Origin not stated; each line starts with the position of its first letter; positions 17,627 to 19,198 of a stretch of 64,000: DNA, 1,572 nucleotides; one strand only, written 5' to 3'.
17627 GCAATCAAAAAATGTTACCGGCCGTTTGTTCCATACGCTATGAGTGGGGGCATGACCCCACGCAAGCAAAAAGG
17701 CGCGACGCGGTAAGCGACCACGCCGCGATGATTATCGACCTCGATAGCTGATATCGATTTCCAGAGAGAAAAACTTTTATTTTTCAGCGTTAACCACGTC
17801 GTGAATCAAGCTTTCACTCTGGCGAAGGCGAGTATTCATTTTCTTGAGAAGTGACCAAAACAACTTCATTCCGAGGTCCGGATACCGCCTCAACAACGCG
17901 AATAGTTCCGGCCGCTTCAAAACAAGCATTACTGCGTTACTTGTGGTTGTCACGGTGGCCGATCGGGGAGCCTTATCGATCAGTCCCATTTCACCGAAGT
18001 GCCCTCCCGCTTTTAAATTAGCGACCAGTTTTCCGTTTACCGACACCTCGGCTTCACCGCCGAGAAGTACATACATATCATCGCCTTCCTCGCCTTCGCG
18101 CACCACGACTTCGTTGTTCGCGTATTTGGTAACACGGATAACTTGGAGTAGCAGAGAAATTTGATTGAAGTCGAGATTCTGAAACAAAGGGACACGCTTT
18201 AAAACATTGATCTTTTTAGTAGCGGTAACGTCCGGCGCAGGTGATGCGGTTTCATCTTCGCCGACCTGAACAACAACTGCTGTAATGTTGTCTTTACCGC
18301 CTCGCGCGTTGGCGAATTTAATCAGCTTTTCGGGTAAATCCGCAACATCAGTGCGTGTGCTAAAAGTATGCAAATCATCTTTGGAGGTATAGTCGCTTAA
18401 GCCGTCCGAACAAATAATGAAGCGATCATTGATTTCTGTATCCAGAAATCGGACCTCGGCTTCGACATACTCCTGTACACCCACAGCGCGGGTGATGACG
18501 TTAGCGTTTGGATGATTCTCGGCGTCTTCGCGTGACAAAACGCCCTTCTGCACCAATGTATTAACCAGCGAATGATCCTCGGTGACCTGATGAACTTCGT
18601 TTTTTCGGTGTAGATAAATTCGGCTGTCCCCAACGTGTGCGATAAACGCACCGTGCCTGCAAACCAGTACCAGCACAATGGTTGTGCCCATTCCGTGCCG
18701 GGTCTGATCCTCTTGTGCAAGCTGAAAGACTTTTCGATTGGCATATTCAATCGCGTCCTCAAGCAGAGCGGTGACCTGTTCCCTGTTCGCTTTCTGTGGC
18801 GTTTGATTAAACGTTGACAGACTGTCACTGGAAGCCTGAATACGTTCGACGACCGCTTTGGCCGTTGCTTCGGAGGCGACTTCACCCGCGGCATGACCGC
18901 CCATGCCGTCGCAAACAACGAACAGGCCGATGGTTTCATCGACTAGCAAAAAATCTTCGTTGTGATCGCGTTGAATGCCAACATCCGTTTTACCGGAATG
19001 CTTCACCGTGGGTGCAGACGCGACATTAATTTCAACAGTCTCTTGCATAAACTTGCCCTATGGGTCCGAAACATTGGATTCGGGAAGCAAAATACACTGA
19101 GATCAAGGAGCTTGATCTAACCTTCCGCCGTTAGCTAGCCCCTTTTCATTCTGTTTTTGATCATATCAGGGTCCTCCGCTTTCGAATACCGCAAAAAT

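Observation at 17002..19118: PP2C phosphatase fused to a cyclic-nucleotide-binding domain, convergent with an EEP nuclease/phosphatase, with no cognate cyclase, kinase or STAS partner in view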

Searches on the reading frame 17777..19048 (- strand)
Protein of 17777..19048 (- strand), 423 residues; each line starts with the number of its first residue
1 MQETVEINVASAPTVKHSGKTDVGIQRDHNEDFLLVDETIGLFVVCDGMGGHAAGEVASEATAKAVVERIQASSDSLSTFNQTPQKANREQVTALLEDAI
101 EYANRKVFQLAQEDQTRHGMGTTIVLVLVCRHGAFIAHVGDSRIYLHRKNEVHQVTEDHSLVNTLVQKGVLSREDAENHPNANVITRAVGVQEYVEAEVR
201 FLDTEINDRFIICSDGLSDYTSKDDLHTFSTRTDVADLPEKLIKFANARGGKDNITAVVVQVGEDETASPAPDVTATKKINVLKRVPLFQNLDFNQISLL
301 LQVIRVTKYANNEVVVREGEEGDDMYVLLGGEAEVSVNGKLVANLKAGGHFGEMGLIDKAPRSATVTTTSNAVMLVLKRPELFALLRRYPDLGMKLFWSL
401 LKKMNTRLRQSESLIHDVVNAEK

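Call 3: search_protein_families(library=pfam, proteins=[window:17777-19048:-], max_evalue=0.01)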
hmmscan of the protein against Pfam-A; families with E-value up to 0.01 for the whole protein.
window:17777-19048:- (423 aa): 3 families
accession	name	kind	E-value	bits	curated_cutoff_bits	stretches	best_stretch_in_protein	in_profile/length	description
PF00027.35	cNMP_binding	-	6.5e-18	64.9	27.5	1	307-389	2-89/89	Cyclic nucleotide-binding domain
PF13672.11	PP2C_2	-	3.1e-17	63.2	24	1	28-250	10-199/209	Protein phosphatase 2C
PF00481.26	PP2C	-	3.1e-16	60.2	20.3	1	36-161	30-142/255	Protein phosphatase 2C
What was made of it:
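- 17792..18223 (-): Cyclic-nucleotide-binding domain with its long C-terminal helix, residues 276-419. PF00027 scores 64.9 bits (call 3).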

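Call 4: search_protein_families(library=ncbifam, proteins=[window:17777-19048:-], max_evalue=0.01)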
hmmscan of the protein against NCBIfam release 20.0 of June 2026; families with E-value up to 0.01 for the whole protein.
window:17777-19048:- (423 aa): 8 families
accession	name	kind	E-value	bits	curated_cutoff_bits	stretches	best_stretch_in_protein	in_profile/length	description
NF033484.1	Stp1_PP2C_phos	equivalog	1.4e-74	250.5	230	1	20-261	1-232/232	Stp1/IreP family PP2C-type Ser/Thr phosphatase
NF011149.0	PRK14559.1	equivalog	5.3e-49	167.5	374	1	14-262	371-631/642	serine/threonine phosphatase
TIGR03896.1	cyc_nuc_ocin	subfamily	1.2e-11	44.6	161.05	1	288-407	145-269/317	bacteriocin-type transport-associated protein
NF008732.0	PRK11753.1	equivalog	1.1e-08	34.8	266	1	295-415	14-136/214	cAMP-activated global transcriptional regulator CRP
NF041163.2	encap_f2b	equivalog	5.8e-07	29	400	1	281-397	71-194/450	family 2B encapsulin nanocompartment shell protein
NF058543.1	ActPatMycb56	equivalog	2.3e-06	26.7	460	1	288-375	3-94/317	acetyltransferase Pat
NF007707.0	PRK10402.1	subfamily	1.2e-05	25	180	1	301-378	28-110/226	transcriptional regulator YeiL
NF006901.0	PRK09392.1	equivalog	0.0056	16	211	0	279-337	5-63/236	transcriptional activator FtrB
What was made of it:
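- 17777..19048 (-): Gene for the 423-aa PP2C-CNB phosphatase (NCBI MEM7208417.1). Domains in calls 3 and 4.
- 18266..18991 (-): PP2C (PPM) catalytic domain, residues 20-261, Stp1/IreP type. NF033484 scores 250.5 bits against a cut-off of 230 (call 4).
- On PPM/PP2C phosphatase, Stp1/IreP subfamily: 250.5 bits against a cut-off of 230, residues 20-261 aligned to profile positions 1-232 of 232 (call 4).
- On Partner-switching module (RsbU/SpoIIE phosphatase, STAS antagonist, RsbW-type kinase): The protein passes the Stp1/IreP model instead (calls 3, 4).
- Checked: It matches Pfam cNMP_binding at 64.9 bits (cut-off 27.5) over residues 307-389 (calls 3, 4).
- The phosphatase passes the Stp1/IreP equivalog model and has no SpoIIE/PF07228 hit (calls 3, 4).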

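Call 6: find_homologous_proteins(query=window:17777-19048:-, max_evalue=1e-10)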
Query window:17777-19048:- (423 aa): 7878 proteins with E <= 1e-10 among 8000 candidates; the best 120 are listed.
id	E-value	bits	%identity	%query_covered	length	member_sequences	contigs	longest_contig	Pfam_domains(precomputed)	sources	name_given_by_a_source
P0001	6.3e-274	926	100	100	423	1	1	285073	PF13672.12,PF00027.36,PF00481.27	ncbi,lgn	ncbi:MAG: Stp1/IreP family PP2C-type Ser/Thr phosphatase [Pseudomonadota bacterium]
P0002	4.5e-192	656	71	100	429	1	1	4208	PF13672.12,PF00027.36,PF00481.27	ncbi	ncbi:MAG: Stp1/IreP family PP2C-type Ser/Thr phosphatase, partial [Pseudomonadota bacterium]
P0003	7.4e-186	636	68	100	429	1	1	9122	PF13672.12,PF00027.36,PF00481.27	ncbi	-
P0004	7.4e-122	425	50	92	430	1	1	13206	PF13672.12,PF00027.36,PF00481.27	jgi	jgi:serine/threonine protein phosphatase PrpC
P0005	3.7e-121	423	49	93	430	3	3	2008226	PF13672.12,PF00027.36,PF00481.27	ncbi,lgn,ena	-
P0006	1.2e-120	421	49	92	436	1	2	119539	PF13672.12,PF00027.36,PF00481.27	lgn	-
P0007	3.4e-120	420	49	92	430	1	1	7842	PF13672.12,PF00027.36,PF00481.27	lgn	-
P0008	1.9e-119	417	49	93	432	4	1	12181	PF13672.12,PF00027.36,PF00481.27,PF07228.18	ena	-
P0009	1.2e-118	415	48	96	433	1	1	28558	PF13672.12,PF00027.36,PF00481.27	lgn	-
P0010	1.5e-118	414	47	94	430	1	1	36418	PF13672.12,PF00027.36,PF00481.27,PF07228.18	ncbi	-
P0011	1.1e-117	411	48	93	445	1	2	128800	PF13672.12,PF00027.36,PF00481.27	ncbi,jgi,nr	ncbi:MAG: Stp1/IreP family PP2C-type Ser/Thr phosphatase [Halobacteriovoraceae bacterium]|jgi:PPM fa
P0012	1.8e-117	411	47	95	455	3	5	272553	PF13672.12,PF00027.36,PF00481.27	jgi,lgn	jgi:serine/threonine protein phosphatase PrpC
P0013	2.1e-116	407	47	93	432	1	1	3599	PF13672.12,PF00027.36,PF00481.27,PF07228.18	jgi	jgi:serine/threonine protein phosphatase PrpC/CRP-like cAMP-binding protein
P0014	8.2e-116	405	47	93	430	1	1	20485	PF13672.12,PF00027.36,PF00481.27,PF07228.18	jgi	-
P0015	5.9e-114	399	47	94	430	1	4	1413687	PF13672.12,PF00027.36,PF00481.27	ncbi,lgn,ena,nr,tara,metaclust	ncbi:MAG: protein phosphatase [Halobacteriovorax sp.]|nr:protein phosphatase [Halobacteriovorax sp.]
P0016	2.3e-113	397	44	95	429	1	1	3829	PF13672.12,PF00027.36,PF00481.27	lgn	-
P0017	4.2e-113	396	48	93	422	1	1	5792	PF13672.12,PF00027.36,PF00481.27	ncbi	-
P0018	5.3e-113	396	43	95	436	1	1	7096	PF13672.12,PF00027.36,PF00481.27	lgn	-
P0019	4.6e-112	393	44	95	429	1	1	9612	PF13672.12,PF00027.36,PF00481.27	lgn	-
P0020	5.7e-112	392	44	95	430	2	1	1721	PF13672.12,PF00027.36,PF00481.27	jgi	jgi:protein phosphatase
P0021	1.1e-111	392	44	94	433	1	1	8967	PF13672.12,PF00027.36,PF00481.27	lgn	-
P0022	1.8e-111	391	44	95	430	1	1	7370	PF13672.12,PF00027.36,PF00481.27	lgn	-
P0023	2.4e-111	390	44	94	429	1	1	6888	PF13672.12,PF00027.36,PF00481.27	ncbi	-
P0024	2.8e-111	390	47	88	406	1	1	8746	PF13672.12,PF00027.36,PF00481.27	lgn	-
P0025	5.9e-111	389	46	94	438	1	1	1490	PF13672.12,PF00027.36,PF00481.27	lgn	-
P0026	8.1e-111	389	45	96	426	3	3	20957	PF13672.12,PF00027.36,PF00481.27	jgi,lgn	jgi:serine/threonine protein phosphatase PrpC/CRP-like cAMP-binding protein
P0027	1.1e-110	388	44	93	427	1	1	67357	PF13672.12,PF00027.36,PF00481.27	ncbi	-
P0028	1.4e-110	388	46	93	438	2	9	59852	PF13672.12,PF00027.36,PF00481.27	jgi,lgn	jgi:serine/threonine protein phosphatase PrpC/CRP-like cAMP-binding protein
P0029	1.9e-110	388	45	95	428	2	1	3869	PF13672.12,PF00027.36,PF00481.27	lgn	-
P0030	2.3e-110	387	44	95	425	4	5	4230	PF13672.12,PF00027.36,PF00481.27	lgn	-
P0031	7.1e-110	386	42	96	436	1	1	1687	PF13672.12,PF00027.36,PF00481.27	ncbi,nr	ncbi:MAG: Stp1/IreP family PP2C-type Ser/Thr phosphatase [Halobacteriovoraceae bacterium]|nr:Stp1/Ir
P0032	1.1e-109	385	46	93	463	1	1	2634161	PF13672.12,PF00027.36,PF00481.27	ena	-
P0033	1.1e-109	385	43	95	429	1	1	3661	PF13672.12,PF00027.36,PF00481.27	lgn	-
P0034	1.2e-109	385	47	94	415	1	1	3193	PF13672.12,PF00027.36,PF00481.27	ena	-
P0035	1.6e-109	384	45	96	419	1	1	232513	PF13672.12,PF00027.36,PF00481.27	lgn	-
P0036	1.9e-109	384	45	93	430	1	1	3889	PF13672.12,PF00027.36,PF00481.27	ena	-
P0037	5.1e-109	383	45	94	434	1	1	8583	PF13672.12,PF00027.36,PF00481.27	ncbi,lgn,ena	-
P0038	5.7e-109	383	44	95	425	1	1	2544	PF13672.12,PF00027.36,PF00481.27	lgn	-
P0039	4.2e-108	380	43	95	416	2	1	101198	PF13672.12,PF00027.36,PF00481.27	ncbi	-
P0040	5.2e-108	379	43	95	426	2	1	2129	PF13672.12,PF00027.36,PF00481.27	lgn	-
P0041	5.6e-108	379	44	93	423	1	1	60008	PF13672.12,PF00027.36,PF00481.27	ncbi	ncbi:MAG: hypothetical protein Kow0090_00280 [Myxococcota bacterium]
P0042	1.0e-107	378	43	95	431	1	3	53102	PF13672.12,PF00027.36,PF00481.27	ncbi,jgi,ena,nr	ncbi:MAG: Stp1/IreP family PP2C-type Ser/Thr phosphatase [Bacteriovoracaceae bacterium]|jgi:PPM fami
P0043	1.4e-107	378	44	94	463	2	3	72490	PF13672.12,PF00027.36,PF00481.27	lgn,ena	-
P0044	1.5e-107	378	44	95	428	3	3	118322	PF13672.12,PF00027.36,PF00481.27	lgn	-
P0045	2.3e-107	377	45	95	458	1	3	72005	PF13672.12,PF00027.36,PF00481.27,PF07228.18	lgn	-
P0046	9.1e-107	375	45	94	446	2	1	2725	PF13672.12,PF00027.36,PF00481.27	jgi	jgi:protein phosphatase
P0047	6.4e-106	373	44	93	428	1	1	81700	PF13672.12,PF00027.36,PF00481.27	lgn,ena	-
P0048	1.2e-105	372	43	94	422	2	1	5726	PF13672.12,PF00027.36,PF00481.27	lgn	-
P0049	1.2e-105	372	44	93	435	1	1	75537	PF13672.12,PF00027.36,PF00481.27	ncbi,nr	ncbi:MAG: hypothetical protein GMKNLPBB_02112 [Myxococcota bacterium]|nr:hypothetical protein [Myxoc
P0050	2.7e-105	371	42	93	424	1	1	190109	PF13672.12,PF00027.36,PF00481.27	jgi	jgi:PPM family protein phosphatase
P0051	1.0e-104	369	43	93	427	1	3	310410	PF13672.12,PF00027.36,PF00481.27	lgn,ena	-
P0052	1.6e-104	368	46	95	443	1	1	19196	PF13672.12,PF00027.36,PF00481.27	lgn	-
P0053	1.8e-104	368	43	94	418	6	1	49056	PF13672.12,PF00027.36,PF00481.27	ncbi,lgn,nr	ncbi:MAG: Stp1/IreP family PP2C-type Ser/Thr phosphatase [Bdellovibrionota bacterium]|nr:Stp1/IreP f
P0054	2.0e-104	368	43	92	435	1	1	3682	PF13672.12,PF00027.36,PF00481.27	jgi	jgi:PPM family protein phosphatase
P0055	5.2e-104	366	44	93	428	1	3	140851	PF13672.12,PF00027.36,PF00481.27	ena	-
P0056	1.9e-103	364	43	93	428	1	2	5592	PF13672.12,PF00027.36,PF00481.27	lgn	-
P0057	1.0e-102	362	45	96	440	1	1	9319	PF13672.12,PF00027.36,PF00481.27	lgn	-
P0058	8.3e-102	359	42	94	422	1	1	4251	PF13672.12,PF00027.36,PF00481.27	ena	-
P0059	1.4e-101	358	45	94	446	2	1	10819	PF13672.12,PF00027.36,PF00481.27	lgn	-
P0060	1.5e-101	358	41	95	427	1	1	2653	PF13672.12,PF00027.36,PF00481.27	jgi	jgi:PPM family protein phosphatase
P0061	1.7e-101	358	42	93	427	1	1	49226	PF13672.12,PF00027.36,PF00481.27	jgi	jgi:serine/threonine protein phosphatase PrpC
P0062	2.8e-101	357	43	94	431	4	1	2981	PF13672.12,PF00027.36,PF00481.27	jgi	jgi:serine/threonine protein phosphatase PrpC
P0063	3.3e-101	357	46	92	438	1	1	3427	PF13672.12,PF00027.36,PF00481.27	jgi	jgi:serine/threonine protein phosphatase PrpC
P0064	3.4e-101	357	42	94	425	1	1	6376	PF13672.12,PF00027.36,PF00481.27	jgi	jgi:PPM family protein phosphatase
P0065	5.1e-101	356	42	93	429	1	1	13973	PF13672.12,PF00027.36,PF00481.27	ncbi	ncbi:MAG: Stp1/IreP family PP2C-type Ser/Thr phosphatase [Myxococcota bacterium]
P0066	5.3e-101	356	42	95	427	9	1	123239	PF13672.12,PF00027.36,PF00481.27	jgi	jgi:serine/threonine protein phosphatase PrpC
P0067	6.4e-101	356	43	93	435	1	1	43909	PF13672.12,PF00027.36,PF00481.27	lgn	-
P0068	7.6e-101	356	42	94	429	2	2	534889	PF13672.12,PF00027.36,PF00481.27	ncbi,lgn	-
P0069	7.8e-101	356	42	96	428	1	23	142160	PF13672.12,PF00027.36,PF00481.27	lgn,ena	-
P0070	1.0e-100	355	42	94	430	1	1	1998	PF13672.12,PF00027.36,PF00481.27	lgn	-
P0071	1.2e-100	355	43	95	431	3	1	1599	PF13672.12,PF00027.36,PF00481.27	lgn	-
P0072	1.3e-100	355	41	94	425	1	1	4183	PF13672.12,PF00027.36,PF00481.27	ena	-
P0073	1.7e-100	355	45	94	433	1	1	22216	PF13672.12,PF00027.36,PF00481.27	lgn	-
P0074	2.0e-100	354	42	93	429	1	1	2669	PF13672.12,PF00027.36,PF00481.27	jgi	jgi:serine/threonine protein phosphatase PrpC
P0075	3.5e-100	354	42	93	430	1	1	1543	PF13672.12,PF00027.36,PF00481.27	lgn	-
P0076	3.5e-100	354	42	93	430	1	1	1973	PF13672.12,PF00027.36,PF00481.27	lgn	-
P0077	4.2e-100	353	42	93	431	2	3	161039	PF13672.12,PF00027.36,PF00481.27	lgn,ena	-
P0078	5.7e-100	353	43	96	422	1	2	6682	PF13672.12,PF00027.36,PF00481.27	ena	-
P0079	5.9e-100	353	42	93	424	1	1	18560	PF13672.12,PF00027.36,PF00481.27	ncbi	-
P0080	7.3e-100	353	43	93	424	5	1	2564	PF13672.12,PF00027.36,PF00481.27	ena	-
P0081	7.4e-100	353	41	95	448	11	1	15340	PF13672.12,PF00027.36,PF00481.27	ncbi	-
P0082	7.6e-100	353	44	94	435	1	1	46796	PF13672.12,PF00027.36,PF00481.27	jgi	jgi:serine/threonine protein phosphatase PrpC/CRP-like cAMP-binding protein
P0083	7.6e-100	353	42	92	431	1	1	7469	PF13672.12,PF00027.36,PF00481.27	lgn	-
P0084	9.5e-100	352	42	93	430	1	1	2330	PF13672.12,PF00027.36,PF00481.27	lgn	-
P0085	1.1e-99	352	42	93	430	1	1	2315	PF13672.12,PF00027.36,PF00481.27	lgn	-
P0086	1.2e-99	352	42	96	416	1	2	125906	PF13672.12,PF00027.36,PF00481.27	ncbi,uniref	ncbi:cyclic nucleotide-binding domain-containing protein [Haliangium sp.]|uniref:cyclic nucleotide-b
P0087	1.3e-99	352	44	92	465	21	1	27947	PF13672.12,PF00027.36,PF00481.27,PF07228.18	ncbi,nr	ncbi:MAG: Stp1/IreP family PP2C-type Ser/Thr phosphatase [Myxococcales bacterium]|nr:Stp1/IreP famil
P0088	1.5e-99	352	43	92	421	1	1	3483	PF13672.12,PF00027.36,PF00481.27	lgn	-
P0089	1.8e-99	351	45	92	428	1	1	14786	PF13672.12,PF00027.36,PF00481.27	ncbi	ncbi:MAG: Stp1/IreP family PP2C-type Ser/Thr phosphatase [Myxococcota bacterium]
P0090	2.0e-99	351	42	95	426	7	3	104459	PF13672.12,PF00027.36,PF00481.27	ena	-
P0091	2.2e-99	351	41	93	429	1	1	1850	PF13672.12,PF00027.36,PF00481.27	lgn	-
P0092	3.6e-99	350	41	93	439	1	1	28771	PF13672.12,PF00027.36,PF00481.27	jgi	-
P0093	4.9e-99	350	43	94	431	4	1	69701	PF13672.12,PF00027.36,PF00481.27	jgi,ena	-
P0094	5.2e-99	350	44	92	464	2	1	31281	PF13672.12,PF00027.36,PF00481.27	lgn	-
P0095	6.1e-99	350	42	95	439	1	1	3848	PF13672.12,PF00027.36,PF00481.27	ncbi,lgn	-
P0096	6.7e-99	349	43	95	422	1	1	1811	PF13672.12,PF00027.36,PF00481.27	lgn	-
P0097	7.2e-99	349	41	96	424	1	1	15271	PF13672.12,PF00027.36,PF00481.27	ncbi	-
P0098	7.5e-99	349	43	95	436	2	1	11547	PF13672.12,PF00027.36,PF00481.27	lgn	-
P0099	8.2e-99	349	44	93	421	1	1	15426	PF13672.12,PF00027.36,PF00481.27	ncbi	-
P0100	8.7e-99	349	42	93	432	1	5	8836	PF13672.12,PF00027.36,PF00481.27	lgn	-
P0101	9.5e-99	349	43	92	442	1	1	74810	PF13672.12,PF00027.36,PF00481.27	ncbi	-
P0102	9.7e-99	349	42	95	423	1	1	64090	PF13672.12,PF00027.36,PF00481.27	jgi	jgi:protein phosphatase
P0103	1.0e-98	349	42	94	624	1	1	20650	PF13672.12,PF00027.36,PF00481.27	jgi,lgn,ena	-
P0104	1.0e-98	349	41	93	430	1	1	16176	PF13672.12,PF00027.36,PF00481.27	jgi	jgi:serine/threonine protein phosphatase PrpC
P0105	1.1e-98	349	44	92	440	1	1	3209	PF13672.12,PF00027.36,PF00481.27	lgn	-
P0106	1.2e-98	349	43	96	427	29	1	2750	PF13672.12,PF00027.36,PF00481.27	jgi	jgi:serine/threonine protein phosphatase PrpC/CRP-like cAMP-binding protein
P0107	1.2e-98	349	43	92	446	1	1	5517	PF13672.12,PF00027.36,PF00481.27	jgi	jgi:serine/threonine protein phosphatase PrpC/CRP-like cAMP-binding protein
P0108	1.2e-98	349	44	95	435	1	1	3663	PF13672.12,PF00027.36,PF00481.27,PF07228.18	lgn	-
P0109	1.4e-98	348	42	93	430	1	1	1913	PF13672.12,PF00027.36,PF00481.27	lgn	-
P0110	1.4e-98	348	45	92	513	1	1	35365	PF13672.12,PF00027.36,PF00481.27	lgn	-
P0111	1.6e-98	348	43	92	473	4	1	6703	PF13672.12,PF00027.36,PF00481.27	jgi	jgi:serine/threonine protein phosphatase PrpC/CRP-like cAMP-binding protein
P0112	1.7e-98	348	42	94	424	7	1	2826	PF13672.12,PF00027.36,PF00481.27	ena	-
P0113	2.0e-98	348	42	95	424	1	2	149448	PF13672.12,PF00027.36,PF00481.27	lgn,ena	-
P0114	2.0e-98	348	42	95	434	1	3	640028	PF13672.12,PF00027.36,PF00481.27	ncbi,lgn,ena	ncbi:MAG: Stp1/IreP family PP2C-type Ser/Thr phosphatase [Polyangiales bacterium]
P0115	2.0e-98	348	41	93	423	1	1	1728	PF13672.12,PF00027.36,PF00481.27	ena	-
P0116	2.1e-98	348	41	94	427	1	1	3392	PF13672.12,PF00027.36,PF00481.27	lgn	-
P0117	2.1e-98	348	39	95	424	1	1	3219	PF13672.12,PF00027.36,PF00481.27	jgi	jgi:protein phosphatase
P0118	2.1e-98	348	44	92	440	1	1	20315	PF13672.12,PF00027.36,PF00481.27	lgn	-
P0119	2.5e-98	348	42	93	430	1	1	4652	PF13672.12,PF00027.36,PF00481.27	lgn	-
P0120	2.5e-98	348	43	96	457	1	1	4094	PF13672.12,PF00027.36,PF00481.27,PF07228.18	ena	-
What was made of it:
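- All 120 best 90%-cluster hits carry PP2C plus cNMP_binding (call 6).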

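Call 8: find_encoding_contigs(protein=P0002, flank=10000, max_places=3)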
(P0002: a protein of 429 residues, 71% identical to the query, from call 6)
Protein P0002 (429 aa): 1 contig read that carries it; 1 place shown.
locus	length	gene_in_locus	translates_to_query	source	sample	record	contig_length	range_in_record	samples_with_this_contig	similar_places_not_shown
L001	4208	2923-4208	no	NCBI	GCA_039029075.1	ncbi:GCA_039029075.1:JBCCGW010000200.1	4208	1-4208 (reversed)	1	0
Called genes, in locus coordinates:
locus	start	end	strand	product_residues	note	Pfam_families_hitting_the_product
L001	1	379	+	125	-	PF00171:Aldedh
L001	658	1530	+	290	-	PF13622:4HBT_3, PF20789:4HBT_3C, PF02551:Acyl_CoA_thio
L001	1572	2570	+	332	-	PF08240:ADH_N, PF00107:ADH_zinc_N, PF13602:ADH_zinc_N_2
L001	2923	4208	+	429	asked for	PF00481:PP2C, PF13672:PP2C_2, PF00027:cNMP_binding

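Call 9: find_encoding_contigs(protein=P0003, flank=10000, max_places=3)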
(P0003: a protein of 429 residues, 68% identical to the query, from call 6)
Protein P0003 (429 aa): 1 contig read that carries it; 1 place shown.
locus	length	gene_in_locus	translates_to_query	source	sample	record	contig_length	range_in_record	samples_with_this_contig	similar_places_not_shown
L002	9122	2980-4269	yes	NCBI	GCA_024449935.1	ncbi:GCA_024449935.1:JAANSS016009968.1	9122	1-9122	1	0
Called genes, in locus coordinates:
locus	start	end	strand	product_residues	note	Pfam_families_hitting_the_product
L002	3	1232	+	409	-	?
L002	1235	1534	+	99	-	PF00216:Bac_DNA_binding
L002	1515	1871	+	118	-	PF13411:MerR_1, PF00376:MerR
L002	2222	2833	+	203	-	-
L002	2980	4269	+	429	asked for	PF00481:PP2C, PF13672:PP2C_2, PF00027:cNMP_binding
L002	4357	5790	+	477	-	PF00027:cNMP_binding, PF00069:Pkinase, PF07714:PK_Tyr_Ser-Thr, PF03109:ABC1 (weak)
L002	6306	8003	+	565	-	-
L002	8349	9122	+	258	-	?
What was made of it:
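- On Plant-type PKG (PP2C, CNB, CNB and kinase in one chain): The same domain order is split over two genes in L002 (call 9).
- The orthologues pair with a Hanks kinase instead (call 9).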

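Call 10: find_encoding_contigs(protein=P0001, flank=10000, max_places=3)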
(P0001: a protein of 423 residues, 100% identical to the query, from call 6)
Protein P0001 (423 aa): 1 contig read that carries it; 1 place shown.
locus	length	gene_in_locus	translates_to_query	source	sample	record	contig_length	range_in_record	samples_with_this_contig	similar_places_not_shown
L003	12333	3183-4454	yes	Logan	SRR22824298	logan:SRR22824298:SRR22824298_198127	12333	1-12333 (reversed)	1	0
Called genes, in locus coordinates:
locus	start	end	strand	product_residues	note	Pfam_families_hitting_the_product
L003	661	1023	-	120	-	PF01124:MAPEG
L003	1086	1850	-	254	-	PF00561:Abhydrolase_1 (faint), PF12697:Abhydrolase_6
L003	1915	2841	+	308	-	PF12852:Cupin_6, PF00165:HTH_AraC (weak), PF12833:HTH_18, PF00165:HTH_AraC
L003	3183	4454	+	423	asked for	PF00481:PP2C, PF13672:PP2C_2, PF00027:cNMP_binding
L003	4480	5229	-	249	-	PF03372:Exo_endo_phos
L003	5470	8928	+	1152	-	PF02775:TPP_enzyme_C (weak), PF01558:POR, PF20169:DUF6537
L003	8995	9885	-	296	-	PF01112:Asparaginase_2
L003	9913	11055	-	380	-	PF01231:IDO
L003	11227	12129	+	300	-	PF00126:HTH_1, PF03466:LysR_substrate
